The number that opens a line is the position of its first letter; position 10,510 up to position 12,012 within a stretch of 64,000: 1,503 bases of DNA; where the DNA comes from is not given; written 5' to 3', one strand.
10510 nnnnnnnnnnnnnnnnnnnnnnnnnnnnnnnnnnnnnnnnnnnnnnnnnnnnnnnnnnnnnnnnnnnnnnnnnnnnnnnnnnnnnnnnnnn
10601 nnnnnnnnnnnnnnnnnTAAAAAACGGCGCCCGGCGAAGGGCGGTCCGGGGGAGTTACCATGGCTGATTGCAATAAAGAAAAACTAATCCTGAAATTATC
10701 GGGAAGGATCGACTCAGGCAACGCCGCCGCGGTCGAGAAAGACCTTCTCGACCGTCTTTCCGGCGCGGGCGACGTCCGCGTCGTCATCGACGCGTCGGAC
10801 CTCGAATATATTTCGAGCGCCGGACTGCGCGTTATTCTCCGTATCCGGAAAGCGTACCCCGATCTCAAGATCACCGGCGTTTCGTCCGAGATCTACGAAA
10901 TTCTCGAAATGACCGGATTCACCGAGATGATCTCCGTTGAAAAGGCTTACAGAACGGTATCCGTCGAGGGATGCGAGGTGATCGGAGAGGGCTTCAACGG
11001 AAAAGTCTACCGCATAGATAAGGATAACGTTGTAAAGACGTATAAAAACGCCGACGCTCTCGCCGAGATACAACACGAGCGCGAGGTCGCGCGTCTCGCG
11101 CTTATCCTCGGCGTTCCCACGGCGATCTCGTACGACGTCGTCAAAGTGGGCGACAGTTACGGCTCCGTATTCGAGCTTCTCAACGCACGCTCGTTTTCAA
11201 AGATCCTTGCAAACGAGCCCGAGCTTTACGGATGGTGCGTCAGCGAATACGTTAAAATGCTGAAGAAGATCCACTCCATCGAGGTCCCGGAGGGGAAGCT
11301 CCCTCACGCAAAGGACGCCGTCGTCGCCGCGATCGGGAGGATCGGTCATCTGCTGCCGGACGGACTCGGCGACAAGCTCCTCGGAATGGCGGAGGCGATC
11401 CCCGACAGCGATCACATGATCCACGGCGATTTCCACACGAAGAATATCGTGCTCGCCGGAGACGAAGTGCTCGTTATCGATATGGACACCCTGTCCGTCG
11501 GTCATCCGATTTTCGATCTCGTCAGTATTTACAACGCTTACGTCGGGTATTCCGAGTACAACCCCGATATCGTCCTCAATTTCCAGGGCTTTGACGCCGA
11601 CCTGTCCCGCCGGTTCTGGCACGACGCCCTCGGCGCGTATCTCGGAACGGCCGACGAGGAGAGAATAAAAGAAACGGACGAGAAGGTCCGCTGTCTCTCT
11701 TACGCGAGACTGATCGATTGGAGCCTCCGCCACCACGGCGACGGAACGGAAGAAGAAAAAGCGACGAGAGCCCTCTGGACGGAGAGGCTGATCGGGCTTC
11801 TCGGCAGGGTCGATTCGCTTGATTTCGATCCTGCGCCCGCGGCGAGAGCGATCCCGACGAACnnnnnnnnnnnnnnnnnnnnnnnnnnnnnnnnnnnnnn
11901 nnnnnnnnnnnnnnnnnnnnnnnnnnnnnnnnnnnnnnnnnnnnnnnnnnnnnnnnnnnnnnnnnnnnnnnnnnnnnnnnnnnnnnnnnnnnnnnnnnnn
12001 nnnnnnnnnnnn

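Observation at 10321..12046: Partner-switching locus in which a STAS domain is fused to an APH/protein-kinase-like fold while the canonical GHKL kinase is a wreck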

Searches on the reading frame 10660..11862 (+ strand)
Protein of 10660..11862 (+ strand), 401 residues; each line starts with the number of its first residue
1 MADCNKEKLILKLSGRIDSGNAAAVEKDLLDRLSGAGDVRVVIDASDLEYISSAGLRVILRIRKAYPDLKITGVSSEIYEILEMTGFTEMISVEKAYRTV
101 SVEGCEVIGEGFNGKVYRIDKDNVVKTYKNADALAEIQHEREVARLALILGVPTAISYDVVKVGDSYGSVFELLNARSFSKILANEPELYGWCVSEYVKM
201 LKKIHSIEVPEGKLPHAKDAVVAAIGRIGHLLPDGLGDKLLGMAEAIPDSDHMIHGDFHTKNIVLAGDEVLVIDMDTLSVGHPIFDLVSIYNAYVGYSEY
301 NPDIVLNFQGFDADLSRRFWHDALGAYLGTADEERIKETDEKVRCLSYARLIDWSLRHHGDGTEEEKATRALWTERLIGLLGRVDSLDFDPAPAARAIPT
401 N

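Call 3: search_protein_families(library=pfam, proteins=[window:10660-11862:+], max_evalue=0.01)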
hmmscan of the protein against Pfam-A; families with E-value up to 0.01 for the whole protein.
window:10660-11862:+ (401 aa): 4 families
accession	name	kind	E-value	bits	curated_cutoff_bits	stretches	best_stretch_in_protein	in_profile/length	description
PF01636.29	APH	-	1.4e-15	58.1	23.2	1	106-294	3-213/239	Phosphotransferase enzyme family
PF01740.26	STAS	-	5.7e-15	55.4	22.6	1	5-100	7-103/106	STAS domain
PF13466.11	STAS_2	-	1.8e-09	38.1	29.2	1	11-87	1-79/80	STAS domain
PF19974.5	TCAD9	-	0.0016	18.1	40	1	253-284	299-330/429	Ternary complex associated domain 9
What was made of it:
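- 10660..10959 (+): N-terminal STAS domain (aa 1-100) of the 401-aa protein. Ser53 sits at the SpoIIAA Ser58 position. Pfam STAS 5.7e-15 (call 3).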

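Call 7: find_homologous_proteins(query=window:10660-11862:+)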
Query window:10660-11862:+ (401 aa): 7845 proteins with E <= 0.001 among 8000 candidates; the best 120 are listed.
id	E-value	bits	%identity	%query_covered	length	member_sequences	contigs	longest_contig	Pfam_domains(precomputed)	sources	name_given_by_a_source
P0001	3.6e-264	894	100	100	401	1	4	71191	PF01740.27,PF01636.30,PF13466.13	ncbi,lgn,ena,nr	ncbi:MAG: phosphotransferase [Clostridia bacterium]|nr:phosphotransferase [Clostridia bacterium]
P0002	6.8e-193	659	76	97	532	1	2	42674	PF01740.27,PF13581.13,PF01636.30,PF13466.13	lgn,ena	-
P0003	2.9e-192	657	75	95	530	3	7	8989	PF01740.27,PF13581.13,PF01636.30,PF13466.13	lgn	-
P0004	3.2e-192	657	75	98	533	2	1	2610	PF01740.27,PF13581.13,PF01636.30,PF13466.13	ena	-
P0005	8.2e-192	655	75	98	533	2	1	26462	PF01740.27,PF13581.13,PF01636.30,PF13466.13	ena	-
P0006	4.5e-190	650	73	100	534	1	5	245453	PF01740.27,PF13581.13,PF01636.30,PF13466.13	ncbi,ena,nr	ncbi:MAG: anti-sigma factor antagonist [Oscillospiraceae bacterium]|nr:anti-sigma factor antagonist 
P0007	1.4e-188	645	73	99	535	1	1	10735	PF01740.27,PF13581.13,PF01636.30,PF13466.13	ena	-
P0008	2.0e-188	644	72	100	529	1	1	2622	PF01740.27,PF13581.13,PF01636.30,PF13466.13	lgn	-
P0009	6.3e-185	633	72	96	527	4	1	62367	PF01740.27,PF13581.13,PF01636.30,PF13466.13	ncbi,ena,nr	ncbi:MAG: anti-sigma factor antagonist [Clostridia bacterium]|nr:anti-sigma factor antagonist [Clost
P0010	7.2e-185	633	73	98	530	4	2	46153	PF01740.27,PF13581.13,PF01636.30,PF13466.13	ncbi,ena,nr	ncbi:MAG: ATP-binding protein [Lachnospiraceae bacterium]|nr:ATP-binding protein [Lachnospiraceae ba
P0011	2.0e-184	631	72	96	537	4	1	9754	PF01740.27,PF13581.13,PF01636.30,PF13466.13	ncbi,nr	ncbi:MAG: ATP-binding protein [Clostridia bacterium]|nr:ATP-binding protein [Clostridia bacterium]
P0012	5.5e-184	630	73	96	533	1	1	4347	PF01740.27,PF13581.13,PF01636.30,PF13466.13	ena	-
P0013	2.1e-183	628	72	97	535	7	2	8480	PF01740.27,PF13581.13,PF01636.30,PF13466.13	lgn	-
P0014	8.4e-183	626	71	95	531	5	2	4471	PF01740.27,PF13581.13,PF01636.30,PF13466.13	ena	-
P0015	1.5e-182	625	71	97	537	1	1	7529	PF01740.27,PF13581.13,PF01636.30,PF13466.13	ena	-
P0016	2.3e-182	624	71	98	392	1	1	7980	PF01740.27,PF01636.30,PF13466.13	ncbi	-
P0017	4.3e-181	620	71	97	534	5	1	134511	PF01740.27,PF13581.13,PF01636.30,PF13466.13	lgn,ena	-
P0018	7.5e-181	619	73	96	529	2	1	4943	PF01740.27,PF13581.13,PF01636.30,PF13466.13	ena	-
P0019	1.1e-180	619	71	96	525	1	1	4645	PF01740.27,PF13581.13,PF01636.30,PF13466.13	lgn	-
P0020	1.3e-180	619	72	96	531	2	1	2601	PF01740.27,PF13581.13,PF01636.30,PF13466.13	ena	-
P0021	1.4e-180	619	71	100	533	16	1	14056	PF01740.27,PF13581.13,PF01636.30,PF13466.13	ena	-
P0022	1.8e-180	618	72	96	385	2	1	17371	PF01740.27,PF01636.30,PF13466.13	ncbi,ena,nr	ncbi:MAG: anti-sigma factor antagonist [Clostridia bacterium]|nr:anti-sigma factor antagonist [Clost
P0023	1.9e-180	618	71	97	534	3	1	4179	PF01740.27,PF13581.13,PF01636.30,PF13466.13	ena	-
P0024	3.2e-180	617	71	98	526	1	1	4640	PF01740.27,PF13581.13,PF01636.30,PF13466.13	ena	-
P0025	5.9e-180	616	71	97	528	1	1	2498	PF01740.27,PF13581.13,PF01636.30,PF13466.13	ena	-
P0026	8.2e-180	616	70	98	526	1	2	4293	PF01740.27,PF13581.13,PF01636.30,PF13466.13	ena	-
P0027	1.1e-179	616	71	97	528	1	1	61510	PF01740.27,PF13581.13,PF01636.30,PF13466.13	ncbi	-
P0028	2.7e-179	614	70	98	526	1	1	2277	PF01740.27,PF13581.13,PF01636.30,PF13466.13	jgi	-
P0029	5.7e-179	613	70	99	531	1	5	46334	PF01740.27,PF13581.13,PF01636.30,PF13466.13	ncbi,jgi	jgi:uncharacterized protein (TIGR02172 family)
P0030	8.0e-179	613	71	97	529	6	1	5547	PF01740.27,PF13581.13,PF01636.30,PF13466.13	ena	-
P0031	9.0e-179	613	71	97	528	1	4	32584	PF01740.27,PF13581.13,PF01636.30,PF13466.13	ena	-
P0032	9.9e-179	612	71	97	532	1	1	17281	PF01740.27,PF13581.13,PF01636.30,PF13466.13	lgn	-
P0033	1.7e-178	612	71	97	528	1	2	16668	PF01740.27,PF13581.13,PF01636.30,PF13466.13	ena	-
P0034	2.3e-178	611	69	98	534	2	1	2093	PF01740.27,PF13581.13,PF01636.30,PF13466.13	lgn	-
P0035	3.8e-178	610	71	97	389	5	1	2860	PF01740.27,PF01636.30,PF13466.13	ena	-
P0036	4.1e-178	610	70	98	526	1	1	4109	PF01740.27,PF13581.13,PF01636.30,PF13466.13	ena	-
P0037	6.6e-178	610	73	95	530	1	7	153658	PF01740.27,PF13581.13,PF01636.30,PF13466.13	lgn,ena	-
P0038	7.2e-178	610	69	97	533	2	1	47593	PF01740.27,PF13581.13,PF01636.30,PF13466.13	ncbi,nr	ncbi:MAG: anti-sigma factor antagonist [Eubacteriales bacterium]|nr:anti-sigma factor antagonist [Eu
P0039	8.4e-178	609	70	97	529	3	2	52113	PF01740.27,PF13581.13,PF01636.30,PF13466.13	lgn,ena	-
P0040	1.0e-177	609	70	98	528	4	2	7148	PF01740.27,PF13581.13,PF01636.30,PF13466.13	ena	-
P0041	1.5e-177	609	70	98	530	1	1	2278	PF01740.27,PF13581.13,PF01636.30,PF13466.13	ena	-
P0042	1.6e-177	608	70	95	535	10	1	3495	PF01740.27,PF13581.13,PF01636.30,PF13466.13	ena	-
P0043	1.7e-177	608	71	97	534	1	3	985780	PF01740.27,PF13581.13,PF01636.30,PF13466.13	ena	-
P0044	2.8e-177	608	69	98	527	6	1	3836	PF01740.27,PF13581.13,PF01636.30,PF13466.13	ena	-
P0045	2.8e-177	608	71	96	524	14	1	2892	PF01740.27,PF13581.13,PF01636.30,PF13466.13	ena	-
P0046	2.9e-177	608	71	100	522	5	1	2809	PF01740.27,PF13581.13,PF01636.30,PF13466.13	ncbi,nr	ncbi:MAG: ATP-binding protein [Clostridia bacterium]|nr:ATP-binding protein [Clostridia bacterium]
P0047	5.5e-177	607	71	97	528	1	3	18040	PF01740.27,PF13581.13,PF01636.30,PF13466.13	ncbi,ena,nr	ncbi:MAG: ATP-binding protein [Clostridia bacterium]|nr:ATP-binding protein [Clostridia bacterium]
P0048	5.8e-177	607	72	95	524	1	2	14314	PF01740.27,PF13581.13,PF01636.30,PF13466.13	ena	-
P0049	6.8e-177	606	70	97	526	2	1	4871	PF01740.27,PF13581.13,PF01636.30,PF13466.13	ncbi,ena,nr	ncbi:MAG: ATP-binding protein [Clostridia bacterium]|nr:ATP-binding protein [Clostridia bacterium]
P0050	8.6e-177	606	70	100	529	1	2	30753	PF01740.27,PF13581.13,PF01636.30,PF13466.13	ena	-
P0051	8.6e-177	606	71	95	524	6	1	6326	PF01740.27,PF13581.13,PF01636.30,PF13466.13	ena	-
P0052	1.2e-176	606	70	99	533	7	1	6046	PF01740.27,PF13581.13,PF01636.30,PF13466.13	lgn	-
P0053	2.0e-176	605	70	96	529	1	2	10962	PF01740.27,PF13581.13,PF01636.30,PF13466.13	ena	-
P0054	2.3e-176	605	69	98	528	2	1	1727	PF01740.27,PF13581.13,PF01636.30,PF13466.13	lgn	-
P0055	2.4e-176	605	68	100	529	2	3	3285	PF01740.27,PF13581.13,PF01636.30,PF13466.13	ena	-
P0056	2.6e-176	604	70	97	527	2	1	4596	PF01740.27,PF13581.13,PF01636.30,PF13466.13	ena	-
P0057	3.6e-176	604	69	99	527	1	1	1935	PF01740.27,PF13581.13,PF01636.30,PF13466.13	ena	-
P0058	3.6e-176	604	71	96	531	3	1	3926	PF01740.27,PF13581.13,PF01636.30,PF13466.13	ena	-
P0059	4.1e-176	604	72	96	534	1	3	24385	PF01740.27,PF13581.13,PF01636.30,PF13466.13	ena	-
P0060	4.1e-176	604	70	99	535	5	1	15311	PF01740.27,PF13581.13,PF01636.30,PF13466.13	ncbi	-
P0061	1.0e-175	602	69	99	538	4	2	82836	PF01740.27,PF13581.13,PF01636.30,PF13466.13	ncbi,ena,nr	ncbi:MAG: anti-sigma factor antagonist [Clostridia bacterium]|nr:anti-sigma factor antagonist [Clost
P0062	1.2e-175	602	71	95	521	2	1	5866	PF01740.27,PF13581.13,PF01636.30,PF13466.13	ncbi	-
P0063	1.4e-175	602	70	96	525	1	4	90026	PF01740.27,PF13581.13,PF01636.30,PF13466.13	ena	-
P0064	1.4e-175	602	71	94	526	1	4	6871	PF01740.27,PF13581.13,PF01636.30,PF13466.13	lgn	-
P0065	1.6e-175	602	69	97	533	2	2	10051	PF01740.27,PF13581.13,PF01636.30,PF13466.13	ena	-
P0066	1.9e-175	602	70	97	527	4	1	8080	PF01740.27,PF13581.13,PF01636.30,PF13466.13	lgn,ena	-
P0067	3.4e-175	601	69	97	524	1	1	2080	PF01740.27,PF13581.13,PF01636.30,PF13466.13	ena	-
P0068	4.9e-175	600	71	97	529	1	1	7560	PF01740.27,PF13581.13,PF01636.30,PF13466.13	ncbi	-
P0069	6.0e-175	600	70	96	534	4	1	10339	PF01740.27,PF13581.13,PF01636.30,PF13466.13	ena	-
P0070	6.8e-175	600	70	97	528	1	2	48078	PF01740.27,PF13581.13,PF01636.30,PF13466.13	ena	-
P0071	1.4e-174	599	70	96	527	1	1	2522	PF01740.27,PF13581.13,PF01636.30,PF13466.13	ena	-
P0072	1.4e-174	599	67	99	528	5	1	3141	PF01740.27,PF13581.13,PF01636.30,PF13466.13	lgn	-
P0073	3.3e-174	598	69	97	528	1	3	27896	PF01740.27,PF13581.13,PF01636.30,PF13466.13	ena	-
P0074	3.4e-174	597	70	98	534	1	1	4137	PF01740.27,PF13581.13,PF01636.30,PF13466.13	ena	-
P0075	3.5e-174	597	69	97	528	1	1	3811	PF01740.27,PF13581.13,PF01636.30,PF13466.13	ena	-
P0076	4.8e-174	597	69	99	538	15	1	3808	PF01740.27,PF13581.13,PF01636.30,PF13466.13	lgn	-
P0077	5.4e-174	597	69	98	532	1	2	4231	PF01740.27,PF13581.13,PF01636.30,PF13466.13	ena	-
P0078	6.2e-174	597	71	97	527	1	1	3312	PF01740.27,PF13581.13,PF01636.30,PF13466.13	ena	-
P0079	7.3e-174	596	68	97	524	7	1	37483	PF01740.27,PF13581.13,PF01636.30,PF13466.13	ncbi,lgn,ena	-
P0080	7.3e-174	596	71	96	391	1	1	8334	PF01740.27,PF01636.30,PF13466.13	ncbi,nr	ncbi:MAG: phosphotransferase [Clostridia bacterium]|nr:phosphotransferase [Clostridia bacterium]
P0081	9.3e-174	596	71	96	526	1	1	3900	PF01740.27,PF13581.13,PF01636.30,PF13466.13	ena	-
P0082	9.3e-174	596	69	98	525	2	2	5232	PF01740.27,PF13581.13,PF01636.30,PF13466.13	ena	-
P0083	1.7e-173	595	69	97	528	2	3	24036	PF01740.27,PF13581.13,PF01636.30,PF13466.13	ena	-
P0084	1.7e-173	595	68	99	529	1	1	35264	PF01740.27,PF13581.13,PF01636.30,PF13466.13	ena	-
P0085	1.9e-173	595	69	97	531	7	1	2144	PF01740.27,PF13581.13,PF01636.30,PF13466.13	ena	-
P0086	2.1e-173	595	69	98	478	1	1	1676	PF01740.27,PF01636.30,PF13466.13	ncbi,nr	ncbi:MAG: phosphotransferase, partial [Clostridia bacterium]|nr:phosphotransferase [Clostridia bacte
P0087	2.3e-173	595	69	97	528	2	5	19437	PF01740.27,PF13581.13,PF01636.30,PF13466.13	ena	-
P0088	2.3e-173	595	70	97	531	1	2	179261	PF01740.27,PF13581.13,PF01636.30,PF13466.13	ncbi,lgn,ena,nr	ncbi:MAG: anti-sigma factor antagonist [Clostridia bacterium]|nr:anti-sigma factor antagonist [Clost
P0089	6.6e-173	593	68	98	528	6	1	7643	PF01740.27,PF13581.13,PF01636.30,PF13466.13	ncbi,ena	-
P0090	7.0e-173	593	71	96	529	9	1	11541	PF01740.27,PF13581.13,PF01636.30,PF13466.13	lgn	-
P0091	7.9e-173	593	69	95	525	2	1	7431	PF01740.27,PF13581.13,PF01636.30,PF13466.13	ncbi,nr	ncbi:MAG: ATP-binding protein [Oscillospiraceae bacterium]|nr:ATP-binding protein [Oscillospiraceae 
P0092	1.1e-172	593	68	99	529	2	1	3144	PF01740.27,PF13581.13,PF01636.30,PF13466.13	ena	-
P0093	1.2e-172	592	68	97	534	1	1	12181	PF01740.27,PF13581.13,PF01636.30,PF13466.13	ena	-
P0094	1.2e-172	592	71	94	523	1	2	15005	PF01740.27,PF13581.13,PF01636.30,PF13466.13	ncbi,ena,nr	ncbi:MAG: ATP-binding protein [Clostridia bacterium]|nr:ATP-binding protein [Clostridia bacterium]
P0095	1.3e-172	592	68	97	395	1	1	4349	PF01740.27,PF01636.30,PF13466.13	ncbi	-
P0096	1.3e-172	592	70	95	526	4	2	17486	PF01740.27,PF13581.13,PF01636.30,PF13466.13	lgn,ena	-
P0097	1.4e-172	592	71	95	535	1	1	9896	PF01740.27,PF13581.13,PF01636.30,PF13466.13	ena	-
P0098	1.5e-172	592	67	100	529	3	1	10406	PF01740.27,PF13581.13,PF01636.30,PF13466.13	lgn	-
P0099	1.7e-172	592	68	98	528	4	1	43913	PF01740.27,PF13581.13,PF01636.30,PF13466.13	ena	-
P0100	2.6e-172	591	69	96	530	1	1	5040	PF01740.27,PF13581.13,PF01636.30,PF13466.13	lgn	-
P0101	2.8e-172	591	69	96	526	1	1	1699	PF01740.27,PF13581.13,PF01636.30,PF13466.13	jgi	-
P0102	3.0e-172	591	69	95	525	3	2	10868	PF01740.27,PF13581.13,PF01636.30,PF13466.13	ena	-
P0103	3.1e-172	591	70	95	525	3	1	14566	PF01740.27,PF13581.13,PF01636.30,PF13466.13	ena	-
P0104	3.2e-172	591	68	97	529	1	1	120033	PF01740.27,PF13581.13,PF01636.30,PF13466.13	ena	-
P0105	3.2e-172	591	68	97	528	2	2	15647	PF01740.27,PF13581.13,PF01636.30,PF13466.13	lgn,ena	-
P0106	3.5e-172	591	68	98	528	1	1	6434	PF01740.27,PF13581.13,PF01636.30,PF13466.13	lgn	-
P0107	4.0e-172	591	70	97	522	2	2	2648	PF01740.27,PF13581.13,PF01636.30,PF13466.13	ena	-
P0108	5.9e-172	590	67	97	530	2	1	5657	PF01740.27,PF13581.13,PF01636.30,PF13466.13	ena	-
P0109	6.1e-172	590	69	94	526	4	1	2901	PF01740.27,PF13581.13,PF01636.30,PF13466.13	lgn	-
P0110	6.5e-172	590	71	94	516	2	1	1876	PF01740.27,PF13581.13,PF01636.30,PF13466.13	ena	-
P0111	7.0e-172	590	68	100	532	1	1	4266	PF01740.27,PF13581.13,PF01636.30,PF13466.13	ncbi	-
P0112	1.1e-171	589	70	95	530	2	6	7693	PF01740.27,PF13581.13,PF01636.30,PF13466.13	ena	-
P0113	1.1e-171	589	69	97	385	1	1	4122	PF01740.27,PF01636.30,PF13466.13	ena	-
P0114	1.1e-171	589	69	95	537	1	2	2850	PF01740.27,PF13581.13,PF01636.30,PF13466.13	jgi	-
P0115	1.9e-171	588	70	96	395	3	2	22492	PF01740.27,PF01636.30,PF13466.13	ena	-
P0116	2.0e-171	588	66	97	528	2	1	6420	PF01740.27,PF13581.13,PF01636.30,PF13466.13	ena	-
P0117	2.2e-171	588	69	96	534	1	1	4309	PF01740.27,PF13581.13,PF01636.30,PF13466.13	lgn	-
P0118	2.5e-171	588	70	96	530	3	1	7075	PF01740.27,PF13581.13,PF01636.30,PF13466.13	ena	-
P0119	2.6e-171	588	69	95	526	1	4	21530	PF01740.27,PF13581.13,PF01636.30,PF13466.13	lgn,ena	-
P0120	2.6e-171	588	68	97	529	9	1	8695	PF01740.27,PF13581.13,PF01636.30,PF13466.13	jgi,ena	jgi:uncharacterized protein (TIGR02172 family)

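Call 8: find_encoding_contigs(protein=window:10660-11862:+, flank=6000)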
Protein window:10660-11862:+ (401 aa): 7 contigs read that carry it; 6 places shown.
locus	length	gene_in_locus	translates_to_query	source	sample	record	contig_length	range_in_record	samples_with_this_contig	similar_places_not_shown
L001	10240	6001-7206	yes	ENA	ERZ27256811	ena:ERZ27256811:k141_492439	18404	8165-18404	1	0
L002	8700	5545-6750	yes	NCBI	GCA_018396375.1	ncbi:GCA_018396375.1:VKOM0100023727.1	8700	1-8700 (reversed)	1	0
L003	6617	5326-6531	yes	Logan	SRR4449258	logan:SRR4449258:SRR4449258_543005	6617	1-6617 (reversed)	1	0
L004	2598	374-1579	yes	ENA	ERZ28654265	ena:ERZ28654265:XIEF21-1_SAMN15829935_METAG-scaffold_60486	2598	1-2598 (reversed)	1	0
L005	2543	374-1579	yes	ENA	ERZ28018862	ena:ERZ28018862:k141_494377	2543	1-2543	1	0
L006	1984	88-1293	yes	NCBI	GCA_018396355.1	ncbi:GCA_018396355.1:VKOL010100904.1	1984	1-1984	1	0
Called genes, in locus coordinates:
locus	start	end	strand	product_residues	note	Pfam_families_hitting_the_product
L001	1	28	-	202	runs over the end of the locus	PF00466:Ribosomal_L10, PF27436:RL10_C (weak)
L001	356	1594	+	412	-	PF05496:RuvB_N, PF00158:Sigma54_activat (faint), PF14532:Sigma54_activ_2 (weak), PF00004:AAA, PF07728:AAA_5 (weak), PF13173:AAA_14 (weak), PF16193:AAA_assoc_2, PF12002:MgsA_C, +1 more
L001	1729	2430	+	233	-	-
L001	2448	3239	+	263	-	PF06750:A24_N_bact, PF01478:Peptidase_A24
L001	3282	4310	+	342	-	PF11104:PilM_2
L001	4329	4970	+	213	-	-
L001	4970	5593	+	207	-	-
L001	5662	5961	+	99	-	PF01740:STAS, PF13466:STAS_2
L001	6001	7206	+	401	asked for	PF01740:STAS, PF13466:STAS_2, PF01636:APH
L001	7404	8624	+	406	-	PF02698:DUF218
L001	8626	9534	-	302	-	PF06189:5-nucleotidase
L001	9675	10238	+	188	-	?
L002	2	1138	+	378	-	?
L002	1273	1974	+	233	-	-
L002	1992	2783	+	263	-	PF06750:A24_N_bact, PF01478:Peptidase_A24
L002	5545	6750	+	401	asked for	PF01740:STAS, PF13466:STAS_2, PF01636:APH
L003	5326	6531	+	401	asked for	PF01740:STAS, PF13466:STAS_2, PF01636:APH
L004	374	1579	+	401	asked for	PF01740:STAS, PF13466:STAS_2, PF01636:APH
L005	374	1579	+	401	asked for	PF01740:STAS, PF13466:STAS_2, PF01636:APH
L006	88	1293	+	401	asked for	PF01740:STAS, PF13466:STAS_2, PF01636:APH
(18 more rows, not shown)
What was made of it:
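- Checked: The identical 401-aa protein occurs on 7 contigs (call 8).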

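Call 14: find_encoding_contigs(protein=P0002, flank=8000, max_places=2)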
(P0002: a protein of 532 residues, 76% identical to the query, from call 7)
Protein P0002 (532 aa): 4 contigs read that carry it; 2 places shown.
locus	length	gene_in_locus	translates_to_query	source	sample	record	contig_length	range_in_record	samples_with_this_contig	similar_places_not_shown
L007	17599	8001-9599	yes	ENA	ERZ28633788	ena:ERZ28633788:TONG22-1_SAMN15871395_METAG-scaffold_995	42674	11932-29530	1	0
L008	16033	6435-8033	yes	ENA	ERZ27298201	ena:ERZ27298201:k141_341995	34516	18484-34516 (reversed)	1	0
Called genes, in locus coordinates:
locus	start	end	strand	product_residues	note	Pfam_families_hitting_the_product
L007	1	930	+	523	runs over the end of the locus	PF00682:HMGL-like, PF22617:HCS_D2, PF08502:LeuA_dimer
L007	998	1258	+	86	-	PF06135:IreB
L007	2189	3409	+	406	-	PF01590:GAF, PF13185:GAF_2, PF13492:GAF_3, PF00005:ABC_tran, PF02463:SMC_N (faint)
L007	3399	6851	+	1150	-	PF12704:MacB_PCD, PF02609:Exonuc_VII_S (faint), PF02687:FtsX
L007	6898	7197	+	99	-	PF01740:STAS, PF13466:STAS_2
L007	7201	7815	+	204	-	-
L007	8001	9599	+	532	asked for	PF01740:STAS, PF13466:STAS_2, PF01636:APH, PF13581:HATPase_c_2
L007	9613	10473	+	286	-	PF02811:PHP (weak)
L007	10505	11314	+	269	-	PF00924:MS_channel_2nd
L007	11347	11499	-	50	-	PF12669:FeoB_associated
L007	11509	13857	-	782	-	PF04023:FeoA, PF01926:MMR_HSR1, PF02421:FeoB_N, PF09439:SRPRB (faint), PF17910:FeoB_Cyto, PF07670:Gate, PF07664:FeoB_C, PF07670:Gate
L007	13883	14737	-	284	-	PF03629:SASA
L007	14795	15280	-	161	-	PF13302:Acetyltransf_3 (weak), PF00583:Acetyltransf_1, PF13673:Acetyltransf_10, PF13508:Acetyltransf_7, PF08445:FR47 (weak)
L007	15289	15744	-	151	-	-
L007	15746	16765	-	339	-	PF04055:Radical_SAM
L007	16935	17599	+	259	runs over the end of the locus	PF00581:Rhodanese, PF18050:Cyclophil_like2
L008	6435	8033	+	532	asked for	PF01740:STAS, PF13466:STAS_2, PF01636:APH, PF13581:HATPase_c_2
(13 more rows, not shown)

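Call 15: find_encoding_contigs(protein=P0006, flank=8000, max_places=2)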
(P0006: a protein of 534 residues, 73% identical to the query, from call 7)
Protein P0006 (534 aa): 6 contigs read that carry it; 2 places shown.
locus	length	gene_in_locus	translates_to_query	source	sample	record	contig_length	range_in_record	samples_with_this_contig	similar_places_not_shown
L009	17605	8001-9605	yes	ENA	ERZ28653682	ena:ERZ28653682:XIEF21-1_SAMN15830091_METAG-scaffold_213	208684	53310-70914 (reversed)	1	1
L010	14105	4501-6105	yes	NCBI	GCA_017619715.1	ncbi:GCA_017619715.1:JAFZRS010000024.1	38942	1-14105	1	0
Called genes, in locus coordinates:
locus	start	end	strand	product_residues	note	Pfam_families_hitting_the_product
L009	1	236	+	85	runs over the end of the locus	-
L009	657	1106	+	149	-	PF05848:CtsR, PF17727:CtsR_C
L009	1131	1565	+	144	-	PF02151:UVR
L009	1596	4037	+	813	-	PF02861:Clp_N, PF05621:TniB (weak), PF13191:AAA_16 (weak), PF00004:AAA, PF17871:AAA_lid_9, PF07724:AAA_2, PF07728:AAA_5, PF10431:ClpB_D2-small, +11 more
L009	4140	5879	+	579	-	-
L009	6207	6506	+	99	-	PF01740:STAS, PF13466:STAS_2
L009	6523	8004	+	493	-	PF07228:SpoIIE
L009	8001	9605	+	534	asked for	PF01740:STAS, PF13466:STAS_2, PF01636:APH, PF13581:HATPase_c_2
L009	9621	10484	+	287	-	PF02811:PHP (weak)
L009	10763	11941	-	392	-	PF00464:SHMT, PF00155:Aminotran_1_2, PF01212:Beta_elim_lyase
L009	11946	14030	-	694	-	PF06480:FtsH_ext, PF00004:AAA, PF17862:AAA_lid_3, PF01434:Peptidase_M41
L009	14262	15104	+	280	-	PF04055:Radical_SAM, PF13186:SPASM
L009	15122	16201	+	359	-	PF00730:HhH-GPD, PF00633:HHH, PF14815:NUDIX_4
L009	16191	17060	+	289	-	PF04055:Radical_SAM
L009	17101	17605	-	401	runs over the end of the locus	PF04055:Radical_SAM, PF06969:HemN_C (weak)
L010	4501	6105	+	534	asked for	PF01740:STAS, PF13466:STAS_2, PF01636:APH, PF13581:HATPase_c_2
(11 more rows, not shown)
